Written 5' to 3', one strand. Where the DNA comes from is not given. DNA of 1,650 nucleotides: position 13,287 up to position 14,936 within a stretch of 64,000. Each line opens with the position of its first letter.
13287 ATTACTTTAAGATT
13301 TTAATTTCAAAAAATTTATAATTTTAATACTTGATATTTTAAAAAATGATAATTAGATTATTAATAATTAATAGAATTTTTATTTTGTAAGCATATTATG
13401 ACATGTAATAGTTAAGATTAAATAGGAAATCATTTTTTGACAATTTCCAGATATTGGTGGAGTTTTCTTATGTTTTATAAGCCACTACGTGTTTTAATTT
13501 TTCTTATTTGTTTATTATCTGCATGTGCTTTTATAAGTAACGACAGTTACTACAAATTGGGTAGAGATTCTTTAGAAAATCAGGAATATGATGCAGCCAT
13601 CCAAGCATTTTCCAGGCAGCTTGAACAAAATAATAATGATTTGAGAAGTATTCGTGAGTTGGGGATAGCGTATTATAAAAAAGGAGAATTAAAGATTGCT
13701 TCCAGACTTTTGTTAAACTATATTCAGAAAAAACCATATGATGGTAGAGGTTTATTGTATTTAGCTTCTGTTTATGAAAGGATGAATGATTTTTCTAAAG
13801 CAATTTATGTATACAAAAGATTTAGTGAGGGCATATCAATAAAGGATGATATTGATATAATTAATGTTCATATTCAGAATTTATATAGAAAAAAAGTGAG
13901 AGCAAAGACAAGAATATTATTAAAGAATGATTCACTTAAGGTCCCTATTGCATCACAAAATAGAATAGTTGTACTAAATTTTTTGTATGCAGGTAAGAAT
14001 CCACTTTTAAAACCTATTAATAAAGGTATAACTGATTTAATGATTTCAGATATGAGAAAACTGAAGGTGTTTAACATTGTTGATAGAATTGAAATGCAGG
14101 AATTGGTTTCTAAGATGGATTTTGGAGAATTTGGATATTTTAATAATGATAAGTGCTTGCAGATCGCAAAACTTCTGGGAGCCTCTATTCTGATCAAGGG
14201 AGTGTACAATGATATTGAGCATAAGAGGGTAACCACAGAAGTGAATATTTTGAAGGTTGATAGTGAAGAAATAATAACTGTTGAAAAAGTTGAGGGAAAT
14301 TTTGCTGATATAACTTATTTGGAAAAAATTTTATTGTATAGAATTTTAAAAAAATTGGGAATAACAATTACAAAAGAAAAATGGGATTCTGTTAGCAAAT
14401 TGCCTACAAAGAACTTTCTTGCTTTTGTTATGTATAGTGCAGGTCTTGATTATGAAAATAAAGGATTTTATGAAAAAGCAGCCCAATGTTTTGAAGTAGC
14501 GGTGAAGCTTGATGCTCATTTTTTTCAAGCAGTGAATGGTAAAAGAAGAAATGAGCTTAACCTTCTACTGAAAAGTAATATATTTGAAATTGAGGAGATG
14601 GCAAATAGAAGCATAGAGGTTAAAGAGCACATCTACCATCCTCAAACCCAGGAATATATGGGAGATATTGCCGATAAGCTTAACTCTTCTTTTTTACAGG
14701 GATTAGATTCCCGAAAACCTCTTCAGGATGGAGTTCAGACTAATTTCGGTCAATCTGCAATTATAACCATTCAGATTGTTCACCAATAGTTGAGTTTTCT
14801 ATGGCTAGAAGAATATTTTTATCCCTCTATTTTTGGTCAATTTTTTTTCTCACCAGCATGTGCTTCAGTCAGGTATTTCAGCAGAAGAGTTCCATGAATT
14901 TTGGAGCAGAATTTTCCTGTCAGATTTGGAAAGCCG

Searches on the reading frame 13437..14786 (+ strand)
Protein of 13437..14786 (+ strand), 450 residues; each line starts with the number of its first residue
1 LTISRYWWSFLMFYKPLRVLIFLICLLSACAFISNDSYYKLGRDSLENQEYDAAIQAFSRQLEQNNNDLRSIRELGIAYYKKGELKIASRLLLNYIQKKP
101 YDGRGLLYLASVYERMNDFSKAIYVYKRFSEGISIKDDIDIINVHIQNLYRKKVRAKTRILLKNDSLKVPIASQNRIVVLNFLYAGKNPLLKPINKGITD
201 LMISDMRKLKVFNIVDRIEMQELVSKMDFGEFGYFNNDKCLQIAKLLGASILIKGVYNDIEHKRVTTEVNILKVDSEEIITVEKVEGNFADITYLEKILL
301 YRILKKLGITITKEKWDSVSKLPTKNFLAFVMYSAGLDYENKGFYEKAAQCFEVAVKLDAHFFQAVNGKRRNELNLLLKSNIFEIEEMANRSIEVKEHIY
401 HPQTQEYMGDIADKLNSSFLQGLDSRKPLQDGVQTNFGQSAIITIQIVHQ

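Call 7: search_protein_families(library=pfam, proteins=[window:13437-14786:+], max_evalue=0.01)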
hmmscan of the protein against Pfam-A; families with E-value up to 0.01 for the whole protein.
window:13437-14786:+ (450 aa): 14 families
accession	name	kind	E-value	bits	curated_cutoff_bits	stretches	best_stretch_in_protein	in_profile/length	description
PF07719.23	TPR_2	-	1.1e-10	41.1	27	1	329-359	1-31/34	Tetratricopeptide repeat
PF13432.12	TPR_16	-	7.1e-07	30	32.7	0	74-128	2-56/65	Tetratricopeptide repeat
PF13428.12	TPR_14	-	7.4e-07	29.7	23.5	0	38-76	4-42/44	Tetratricopeptide repeat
PF13424.12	TPR_12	-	1e-05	26.1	30.1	0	49-92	17-68/77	Tetratricopeptide repeat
PF14559.12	TPR_19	-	4.9e-05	24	25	1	46-95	2-51/68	Tetratricopeptide repeat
PF00515.34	TPR_1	-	5.4e-05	23.3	27.8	0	105-128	3-26/34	Tetratricopeptide repeat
PF13371.12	TPR_9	-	7.4e-05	23.1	35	1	46-102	6-62/73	Tetratricopeptide repeat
PF23914.1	TPR_CcmH_CycH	-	0.00013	22.3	42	1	40-134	55-152/158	Cytochrome c-type biogenesis protein H TPR domain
PF13414.12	TPR_11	-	0.00013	22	26.8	0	47-83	6-42/42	TPR repeat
PF13174.12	TPR_6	-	0.00056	20.8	26.3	0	106-129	3-26/33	Tetratricopeptide repeat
PF13181.12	TPR_8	-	0.0022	18.5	25.7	0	334-360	6-32/34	Tetratricopeptide repeat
PF03783.19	CsgG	-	0.0023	17.7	20.8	1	193-255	35-96/210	Curli production assembly/transport component CsgG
PF13176.12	TPR_7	-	0.0037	17.7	27.9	0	109-128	5-24/36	Tetratricopeptide repeat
PF12895.13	ANAPC3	-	0.0044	17.7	27.2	0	87-129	11-49/82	Anaphase-promoting complex, cyclosome, subunit 3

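Call 8: search_protein_families(library=ncbifam, proteins=[window:13437-14786:+], max_evalue=0.001)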
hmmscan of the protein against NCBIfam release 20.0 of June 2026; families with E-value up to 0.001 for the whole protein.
window:13437-14786:+ (450 aa): 11 families
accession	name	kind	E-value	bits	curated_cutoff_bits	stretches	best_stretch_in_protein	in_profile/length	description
NF040959.1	MamA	equivalog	3.4e-11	43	200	1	36-126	72-162/204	magnetosome protein MamA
TIGR02917.1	PEP_TPR_lipo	equivalog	4.3e-08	31.5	312.2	1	41-127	28-794/899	XrtA/PEP-CTERM system TPR-repeat protein PrsT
TIGR04510.1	mod_pep_cyc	subfamily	1.1e-06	27.5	400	1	213-374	280-443/814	putative peptide modification system cyclase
NF008391.2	PRK11189.1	equivalog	5.9e-06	26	250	1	36-118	100-182/297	lipoprotein NlpI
NF008757.0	PRK11788.1-5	equivalog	2.2e-05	23.8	363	0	67-130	105-168/388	lipopolysaccharide assembly protein LapB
TIGR02521.1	type_IV_pilW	equivalog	9.3e-05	22.1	154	0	36-122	136-221/234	type IV pilus biogenesis/stability protein PilW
NF053607.1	CHU_0125_OmpA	equivalog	9.3e-05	21.1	620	1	21-177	5-164/639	CHU_0125 family OmpA-like outer membrane integrity protein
TIGR02552.1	LcrH_SycD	equivalog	0.00028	20.6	104.8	0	64-128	13-77/136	SycD/LcrH family type III secretion system chaperone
TIGR02795.1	tol_pal_ybgF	equivalog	0.00033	21.2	90.1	0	35-128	2-101/119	tol-pal system protein YbgF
NF033762.1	social_mot_Tgl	equivalog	0.00047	19.6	225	0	40-131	105-198/252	social motility TPR repeat lipoprotein Tgl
NF047371.1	FlcA_CTERM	equivalog_domain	0.00097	17.7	300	1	29-142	116-228/646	periplasmic flagellar collar protein FlcA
